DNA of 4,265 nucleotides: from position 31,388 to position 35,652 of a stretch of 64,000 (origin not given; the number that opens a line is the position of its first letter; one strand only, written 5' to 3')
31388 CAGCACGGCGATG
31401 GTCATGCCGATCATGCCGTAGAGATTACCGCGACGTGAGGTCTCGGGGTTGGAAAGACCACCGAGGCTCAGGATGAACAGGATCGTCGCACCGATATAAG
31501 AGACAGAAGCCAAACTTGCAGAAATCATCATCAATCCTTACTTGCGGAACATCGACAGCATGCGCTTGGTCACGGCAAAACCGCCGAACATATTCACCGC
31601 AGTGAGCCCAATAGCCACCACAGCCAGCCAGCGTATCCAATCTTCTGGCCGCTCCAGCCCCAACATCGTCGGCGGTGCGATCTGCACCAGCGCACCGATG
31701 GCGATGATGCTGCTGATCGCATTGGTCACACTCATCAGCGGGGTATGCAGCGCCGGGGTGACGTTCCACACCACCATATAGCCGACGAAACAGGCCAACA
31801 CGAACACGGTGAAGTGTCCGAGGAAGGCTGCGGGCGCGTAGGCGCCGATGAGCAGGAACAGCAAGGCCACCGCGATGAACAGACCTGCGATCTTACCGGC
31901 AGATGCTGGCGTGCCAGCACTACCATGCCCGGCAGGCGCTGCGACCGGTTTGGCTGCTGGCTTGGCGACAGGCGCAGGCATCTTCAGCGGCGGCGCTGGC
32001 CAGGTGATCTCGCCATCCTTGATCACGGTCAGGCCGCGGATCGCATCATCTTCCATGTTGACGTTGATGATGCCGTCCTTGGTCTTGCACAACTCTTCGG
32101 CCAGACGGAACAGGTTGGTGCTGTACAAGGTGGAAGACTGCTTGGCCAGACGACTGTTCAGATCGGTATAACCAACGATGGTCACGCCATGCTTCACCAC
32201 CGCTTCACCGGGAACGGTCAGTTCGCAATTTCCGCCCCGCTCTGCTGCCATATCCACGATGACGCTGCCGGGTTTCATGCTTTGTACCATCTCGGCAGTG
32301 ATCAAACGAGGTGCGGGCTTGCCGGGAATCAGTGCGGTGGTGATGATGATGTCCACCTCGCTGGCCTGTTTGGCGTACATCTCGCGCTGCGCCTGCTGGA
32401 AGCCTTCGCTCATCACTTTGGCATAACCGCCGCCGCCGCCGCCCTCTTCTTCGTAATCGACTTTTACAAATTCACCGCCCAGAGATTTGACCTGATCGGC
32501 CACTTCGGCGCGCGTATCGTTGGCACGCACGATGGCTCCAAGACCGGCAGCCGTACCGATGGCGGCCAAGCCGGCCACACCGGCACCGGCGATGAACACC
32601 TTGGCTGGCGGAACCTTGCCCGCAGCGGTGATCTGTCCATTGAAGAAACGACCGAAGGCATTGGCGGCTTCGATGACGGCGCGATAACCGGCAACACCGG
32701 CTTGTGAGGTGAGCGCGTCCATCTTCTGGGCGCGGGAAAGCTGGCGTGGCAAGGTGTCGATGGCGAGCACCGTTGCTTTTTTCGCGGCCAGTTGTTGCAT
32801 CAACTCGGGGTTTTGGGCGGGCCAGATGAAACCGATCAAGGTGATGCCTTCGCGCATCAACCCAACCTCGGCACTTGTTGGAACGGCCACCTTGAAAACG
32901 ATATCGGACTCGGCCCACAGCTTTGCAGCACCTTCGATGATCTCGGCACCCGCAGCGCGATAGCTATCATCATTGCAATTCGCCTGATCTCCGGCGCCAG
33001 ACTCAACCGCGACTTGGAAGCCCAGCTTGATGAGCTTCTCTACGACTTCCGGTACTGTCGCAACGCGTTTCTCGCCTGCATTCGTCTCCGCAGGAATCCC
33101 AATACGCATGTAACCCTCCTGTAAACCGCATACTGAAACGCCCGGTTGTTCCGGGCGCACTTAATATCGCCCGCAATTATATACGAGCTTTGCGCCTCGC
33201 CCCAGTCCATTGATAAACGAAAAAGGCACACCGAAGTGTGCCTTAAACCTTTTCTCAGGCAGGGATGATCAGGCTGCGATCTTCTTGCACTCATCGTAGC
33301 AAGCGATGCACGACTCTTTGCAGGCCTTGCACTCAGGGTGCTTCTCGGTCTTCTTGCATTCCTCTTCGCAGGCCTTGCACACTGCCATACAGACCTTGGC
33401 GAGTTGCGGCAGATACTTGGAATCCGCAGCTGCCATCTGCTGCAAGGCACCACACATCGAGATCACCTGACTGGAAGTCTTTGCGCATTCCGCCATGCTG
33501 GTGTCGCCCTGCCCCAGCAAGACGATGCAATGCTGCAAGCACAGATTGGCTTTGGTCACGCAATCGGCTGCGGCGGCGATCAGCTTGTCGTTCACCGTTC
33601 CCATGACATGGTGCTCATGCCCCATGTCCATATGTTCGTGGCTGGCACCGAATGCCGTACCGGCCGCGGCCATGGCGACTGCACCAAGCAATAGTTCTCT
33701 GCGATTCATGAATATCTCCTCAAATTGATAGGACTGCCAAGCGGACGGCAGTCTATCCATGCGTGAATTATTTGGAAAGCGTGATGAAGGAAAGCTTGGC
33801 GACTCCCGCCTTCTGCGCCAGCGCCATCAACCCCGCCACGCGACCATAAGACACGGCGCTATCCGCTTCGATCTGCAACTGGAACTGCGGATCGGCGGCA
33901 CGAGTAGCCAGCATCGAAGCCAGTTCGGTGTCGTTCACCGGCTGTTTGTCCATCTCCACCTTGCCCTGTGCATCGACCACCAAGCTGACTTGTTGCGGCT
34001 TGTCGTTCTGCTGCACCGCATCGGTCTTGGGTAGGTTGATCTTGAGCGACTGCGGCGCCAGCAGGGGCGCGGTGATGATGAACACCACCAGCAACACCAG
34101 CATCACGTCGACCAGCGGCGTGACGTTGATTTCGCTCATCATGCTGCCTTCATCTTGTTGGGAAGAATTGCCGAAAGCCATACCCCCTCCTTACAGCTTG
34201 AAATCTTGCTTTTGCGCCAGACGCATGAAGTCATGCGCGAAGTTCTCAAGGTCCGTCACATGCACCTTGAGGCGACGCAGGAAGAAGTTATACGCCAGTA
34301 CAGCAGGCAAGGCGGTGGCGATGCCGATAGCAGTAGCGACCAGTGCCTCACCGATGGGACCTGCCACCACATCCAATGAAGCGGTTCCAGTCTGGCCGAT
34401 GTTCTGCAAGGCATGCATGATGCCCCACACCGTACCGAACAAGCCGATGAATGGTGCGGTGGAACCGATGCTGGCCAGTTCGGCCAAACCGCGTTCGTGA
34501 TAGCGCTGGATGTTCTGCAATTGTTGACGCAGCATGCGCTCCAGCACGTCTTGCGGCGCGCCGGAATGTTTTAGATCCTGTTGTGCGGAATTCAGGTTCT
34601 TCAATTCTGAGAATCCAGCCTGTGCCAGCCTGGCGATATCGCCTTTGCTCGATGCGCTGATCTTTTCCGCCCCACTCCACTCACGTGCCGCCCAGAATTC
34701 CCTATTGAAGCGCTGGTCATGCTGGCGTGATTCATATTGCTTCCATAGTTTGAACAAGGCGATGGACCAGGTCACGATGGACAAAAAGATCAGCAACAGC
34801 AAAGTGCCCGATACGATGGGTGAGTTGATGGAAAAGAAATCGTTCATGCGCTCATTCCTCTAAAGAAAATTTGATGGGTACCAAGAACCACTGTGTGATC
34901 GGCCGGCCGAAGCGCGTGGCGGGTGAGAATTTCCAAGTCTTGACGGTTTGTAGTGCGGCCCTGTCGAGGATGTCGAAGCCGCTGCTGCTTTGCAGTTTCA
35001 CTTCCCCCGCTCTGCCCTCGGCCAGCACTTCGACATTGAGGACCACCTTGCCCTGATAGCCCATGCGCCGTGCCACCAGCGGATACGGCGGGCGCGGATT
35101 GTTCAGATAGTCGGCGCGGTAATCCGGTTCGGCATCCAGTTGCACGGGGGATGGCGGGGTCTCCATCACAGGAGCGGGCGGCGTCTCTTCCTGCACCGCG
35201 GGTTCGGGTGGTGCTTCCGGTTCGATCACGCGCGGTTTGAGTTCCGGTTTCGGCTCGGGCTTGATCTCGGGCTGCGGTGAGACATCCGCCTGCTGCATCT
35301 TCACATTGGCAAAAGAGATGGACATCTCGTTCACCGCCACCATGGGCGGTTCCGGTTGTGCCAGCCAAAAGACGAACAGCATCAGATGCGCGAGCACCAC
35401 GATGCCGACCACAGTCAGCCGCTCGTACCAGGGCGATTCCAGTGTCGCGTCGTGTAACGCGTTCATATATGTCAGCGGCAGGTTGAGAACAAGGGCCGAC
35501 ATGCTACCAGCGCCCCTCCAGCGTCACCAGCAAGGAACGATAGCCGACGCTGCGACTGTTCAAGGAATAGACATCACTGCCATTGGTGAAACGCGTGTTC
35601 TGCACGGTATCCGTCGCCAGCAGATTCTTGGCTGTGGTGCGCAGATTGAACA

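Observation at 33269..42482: Candidate undescribed metal (probably copper) capture, reduction and storage system: two TonB-dependent receptors, redox membrane pair, dedicated TonB-ExbBD and a Csp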

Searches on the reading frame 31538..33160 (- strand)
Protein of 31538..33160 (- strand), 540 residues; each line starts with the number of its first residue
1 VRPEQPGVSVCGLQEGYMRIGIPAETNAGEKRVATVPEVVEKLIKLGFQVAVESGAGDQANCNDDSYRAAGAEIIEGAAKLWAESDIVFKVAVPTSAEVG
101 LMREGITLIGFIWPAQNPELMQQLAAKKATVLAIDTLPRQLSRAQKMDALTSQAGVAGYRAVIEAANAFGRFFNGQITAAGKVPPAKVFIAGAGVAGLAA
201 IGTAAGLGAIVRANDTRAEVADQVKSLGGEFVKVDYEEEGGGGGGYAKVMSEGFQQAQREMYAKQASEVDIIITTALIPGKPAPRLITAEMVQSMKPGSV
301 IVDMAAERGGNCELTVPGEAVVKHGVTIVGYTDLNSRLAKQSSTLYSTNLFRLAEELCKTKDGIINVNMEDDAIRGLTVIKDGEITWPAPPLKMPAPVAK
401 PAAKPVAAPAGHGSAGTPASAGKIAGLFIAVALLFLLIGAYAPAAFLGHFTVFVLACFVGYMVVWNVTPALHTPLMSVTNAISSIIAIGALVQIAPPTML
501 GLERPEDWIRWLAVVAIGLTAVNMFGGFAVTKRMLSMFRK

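Call 7: search_protein_families(library=pfam, proteins=[window:31538-33160:-], max_evalue=0.001)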
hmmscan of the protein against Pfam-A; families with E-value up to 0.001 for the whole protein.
window:31538-33160:- (540 aa): 3 families
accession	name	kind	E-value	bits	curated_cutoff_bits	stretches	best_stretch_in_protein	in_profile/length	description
PF01262.27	AlaDh_PNT_C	-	9e-70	234.9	23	1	161-387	1-213/214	Alanine dehydrogenase/PNT, C-terminal domain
PF05222.21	AlaDh_PNT_N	-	7.6e-47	159.4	30.4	1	21-157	1-136/136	Alanine dehydrogenase/PNT, N-terminal domain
PF12769.12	PNTB_4TM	-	6.8e-34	116.6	26.2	1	449-540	1-85/85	4TM region of pyridine nucleotide transhydrogenase, mitoch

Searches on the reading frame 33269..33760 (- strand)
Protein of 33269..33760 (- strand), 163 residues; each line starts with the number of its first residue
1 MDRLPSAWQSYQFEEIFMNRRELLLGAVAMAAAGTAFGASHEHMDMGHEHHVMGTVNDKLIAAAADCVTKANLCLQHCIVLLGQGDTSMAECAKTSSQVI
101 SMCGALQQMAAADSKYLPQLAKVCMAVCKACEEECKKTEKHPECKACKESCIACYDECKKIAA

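Call 3: search_protein_families(library=pfam, proteins=[window:33269-33760:-], max_evalue=0.01)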
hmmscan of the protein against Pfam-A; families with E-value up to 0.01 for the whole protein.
window:33269-33760:- (163 aa): 0 families

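Call 4: search_protein_families(library=ncbifam, proteins=[window:33269-33760:-], max_evalue=0.01)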
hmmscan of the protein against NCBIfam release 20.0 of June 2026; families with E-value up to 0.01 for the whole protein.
window:33269-33760:- (163 aa): 1 family
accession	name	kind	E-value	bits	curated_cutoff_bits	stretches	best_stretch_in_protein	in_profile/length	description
TIGR04401.1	TAT_Cys_rich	subfamily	7.1e-43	146.4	100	1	18-161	1-151/151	Csp1 family four helix bundle copper storage protein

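Call 65: search_solved_structures(query=window:33269-33709:-, max_evalue=0.01, show_alignments=2)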
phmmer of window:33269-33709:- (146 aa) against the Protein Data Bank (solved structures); distinct sequences matched with E-value up to 0.01: 8.
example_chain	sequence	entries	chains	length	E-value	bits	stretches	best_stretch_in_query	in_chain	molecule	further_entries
5fjd_A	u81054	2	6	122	8.9e-22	80.7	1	37-146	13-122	COPPER STORAGE PROTEIN 1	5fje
8r4l_A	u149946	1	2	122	2.2e-21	79.5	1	37-146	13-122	Four-helix bundle copper-binding protein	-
9e7j_A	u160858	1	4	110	4.5e-21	78.5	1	43-146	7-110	Four-helix bundle copper-binding protein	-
8r4m_A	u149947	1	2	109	1.4e-20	76.9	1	43-146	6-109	Four-helix bundle copper-binding protein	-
9gq1_A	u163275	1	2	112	1.2e-19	73.8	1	42-146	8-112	Four-helix bundle copper-binding protein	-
9gsk_A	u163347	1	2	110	1.7e-19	73.3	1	43-146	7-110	Copper storage protein 1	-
5fig_A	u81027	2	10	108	5e-06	29.7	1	41-146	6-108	CSP3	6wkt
6ek9_A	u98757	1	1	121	0.0097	19.1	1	72-145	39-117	Cytosolic copper storage protein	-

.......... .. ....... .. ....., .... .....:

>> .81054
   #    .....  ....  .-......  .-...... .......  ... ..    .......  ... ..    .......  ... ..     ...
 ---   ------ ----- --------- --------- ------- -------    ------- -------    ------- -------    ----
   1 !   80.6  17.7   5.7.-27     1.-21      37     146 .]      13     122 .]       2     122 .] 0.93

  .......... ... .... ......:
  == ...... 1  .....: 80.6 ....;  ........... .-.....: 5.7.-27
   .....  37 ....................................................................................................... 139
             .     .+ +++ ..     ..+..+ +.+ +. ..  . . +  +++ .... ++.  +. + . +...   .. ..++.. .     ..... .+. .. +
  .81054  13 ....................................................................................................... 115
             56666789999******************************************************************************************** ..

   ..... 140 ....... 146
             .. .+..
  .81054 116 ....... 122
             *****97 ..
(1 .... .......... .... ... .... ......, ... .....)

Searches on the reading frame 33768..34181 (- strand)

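Call 3: search_protein_families(library=pfam, proteins=[window:33768-34181:-], max_evalue=0.01)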
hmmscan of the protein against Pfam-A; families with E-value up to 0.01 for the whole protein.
window:33768-34181:- (137 aa): 2 families
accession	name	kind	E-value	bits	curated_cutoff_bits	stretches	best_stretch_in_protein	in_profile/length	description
PF02472.21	ExbD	-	2.7e-29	102.2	25.4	1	13-134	3-125/128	Biopolymer transport protein ExbD/TolR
PF12911.12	OppC_N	-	0.0094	16.3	23.9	0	26-52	21-43/53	N-terminal TM domain of oligopeptide transport permease C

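Call 4: search_protein_families(library=ncbifam, proteins=[window:33768-34181:-], max_evalue=0.01)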
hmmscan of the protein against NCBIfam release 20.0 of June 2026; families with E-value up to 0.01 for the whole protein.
window:33768-34181:- (137 aa): 5 families
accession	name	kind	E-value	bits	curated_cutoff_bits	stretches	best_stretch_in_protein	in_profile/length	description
TIGR02801.1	tolR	equivalog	4.7e-28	98.4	127.3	1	14-134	1-128/129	protein TolR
NF008429.0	PRK11267.1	equivalog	5.5e-21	75.1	216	1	6-133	6-133/141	TonB system transport protein ExbD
TIGR02803.1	ExbD_1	equivalog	1.8e-19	70.1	152.95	1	16-134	2-120/122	TonB system transport protein ExbD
NF008248.0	PRK11024.1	equivalog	4.8e-15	55.9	162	1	11-134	9-139/142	colicin uptake protein TolR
TIGR02804.1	ExbD_2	equivalog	2.8e-13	50.3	123.45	1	16-109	2-96/121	TonB system transport protein ExbD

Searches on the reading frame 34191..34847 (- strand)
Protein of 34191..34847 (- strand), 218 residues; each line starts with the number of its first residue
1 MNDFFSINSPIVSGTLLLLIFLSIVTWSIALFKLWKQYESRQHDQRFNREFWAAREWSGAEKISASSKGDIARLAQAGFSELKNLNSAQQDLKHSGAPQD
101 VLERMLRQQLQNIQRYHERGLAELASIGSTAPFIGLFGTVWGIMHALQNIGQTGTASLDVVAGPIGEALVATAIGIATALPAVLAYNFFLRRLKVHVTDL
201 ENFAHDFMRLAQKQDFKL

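Call 3: search_protein_families(library=pfam, proteins=[window:34191-34847:-], max_evalue=0.01)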
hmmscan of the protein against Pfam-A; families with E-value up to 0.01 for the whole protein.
window:34191-34847:- (218 aa): 1 family
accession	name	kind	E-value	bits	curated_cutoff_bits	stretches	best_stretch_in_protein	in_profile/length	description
PF01618.21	MotA_ExbB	-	1.9e-36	125.1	22.9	1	73-201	8-126/127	MotA/TolQ/ExbB proton channel family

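Call 4: search_protein_families(library=ncbifam, proteins=[window:34191-34847:-], max_evalue=0.01)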
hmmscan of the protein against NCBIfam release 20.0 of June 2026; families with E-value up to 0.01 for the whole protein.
window:34191-34847:- (218 aa): 11 families
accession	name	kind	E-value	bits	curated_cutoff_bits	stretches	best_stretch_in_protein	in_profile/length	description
TIGR02796.1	tolQ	equivalog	3.5e-52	177.3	221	1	4-212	5-215/216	protein TolQ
TIGR02797.1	exbB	equivalog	2.1e-39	135.6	206.2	1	6-211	7-209/211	tonB-system energizer ExbB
NF008066.0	PRK10801.1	equivalog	3.6e-34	118.3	403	1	3-216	8-222/230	Tol-Pal system protein TolQ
NF007722.0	PRK10414.1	equivalog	2.4e-32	112.4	402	1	13-210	24-219/244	tol-pal system-associated acyl-CoA thioesterase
TIGR02805.1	exbB2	equivalog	2.8e-16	59.9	135.35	1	112-198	46-132/138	TonB-system energizer ExbB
NF005997.1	PRK08124.1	equivalog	1e-08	34.5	340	1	96-179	119-197/259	flagellar motor stator protein MotA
TIGR03818.1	MotA1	equivalog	2.1e-07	30.4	303.8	1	101-179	142-216/282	flagellar motor stator protein MotA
NF006583.0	PRK09109.1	equivalog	1.7e-06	27.3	237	1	93-180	115-197/246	flagellar motor protein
NF006284.1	PRK08456.1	equivalog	9.6e-06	25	380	1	96-180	118-197/252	flagellar motor stator protein MotA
NF006527.0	PRK08990.1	equivalog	0.00014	21.2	341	1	91-151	110-170/254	flagellar motor protein PomA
NF005237.0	PRK06743.1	equivalog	0.0078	15.5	373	0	93-155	135-197/277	flagellar motor protein MotP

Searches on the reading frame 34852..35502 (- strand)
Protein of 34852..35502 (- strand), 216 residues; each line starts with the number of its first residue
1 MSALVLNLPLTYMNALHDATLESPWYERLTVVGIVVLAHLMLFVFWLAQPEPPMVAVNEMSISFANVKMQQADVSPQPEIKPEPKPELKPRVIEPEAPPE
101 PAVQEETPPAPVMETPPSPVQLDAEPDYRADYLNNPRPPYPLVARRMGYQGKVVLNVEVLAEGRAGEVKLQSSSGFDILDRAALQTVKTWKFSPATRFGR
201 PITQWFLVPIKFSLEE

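Call 3: search_protein_families(library=pfam, proteins=[window:34852-35502:-], max_evalue=0.01)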
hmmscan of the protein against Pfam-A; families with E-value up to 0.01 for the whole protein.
window:34852-35502:- (216 aa): 1 family
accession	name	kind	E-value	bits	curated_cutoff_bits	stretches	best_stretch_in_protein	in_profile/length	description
PF03544.19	TonB_C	-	5.6e-23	81.6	24.6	1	136-214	1-79/79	Gram-negative bacterial TonB protein C-terminal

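Call 4: search_protein_families(library=ncbifam, proteins=[window:34852-35502:-], max_evalue=0.01)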
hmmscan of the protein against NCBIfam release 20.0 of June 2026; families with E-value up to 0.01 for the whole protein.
window:34852-35502:- (216 aa): 7 families
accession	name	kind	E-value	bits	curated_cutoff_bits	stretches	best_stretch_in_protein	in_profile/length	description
TIGR01352.1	tonB_Cterm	subfamily_domain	1.1e-19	70.6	27.1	1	139-214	2-75/76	TonB family protein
NF047760.1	LIC10042_TonB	equivalog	2.8e-07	30.8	100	1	140-215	87-156/156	LIC_10042 family TonB-like protein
NF038079.1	TonB_sider_MxcH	equivalog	1.1e-06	27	925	1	134-215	6-86/792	TonB-dependent siderophore myxochelin receptor MxcH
NF033768.1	myxo_SS_tail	domain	5e-05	23.3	40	1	146-197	28-79/92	AgmX/PglI C-terminal domain-containing protein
NF008082.0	PRK10819.1-3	equivalog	0.00028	20.7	265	1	132-196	160-224/242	TonB system transport protein TonB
NF008083.0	PRK10819.1-4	equivalog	0.0039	17.2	448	1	134-196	157-219/239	TonB system transport protein TonB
NF008084.0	PRK10819.1-5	equivalog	0.0061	16.5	315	0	50-193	81-226/249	TonB system transport protein TonB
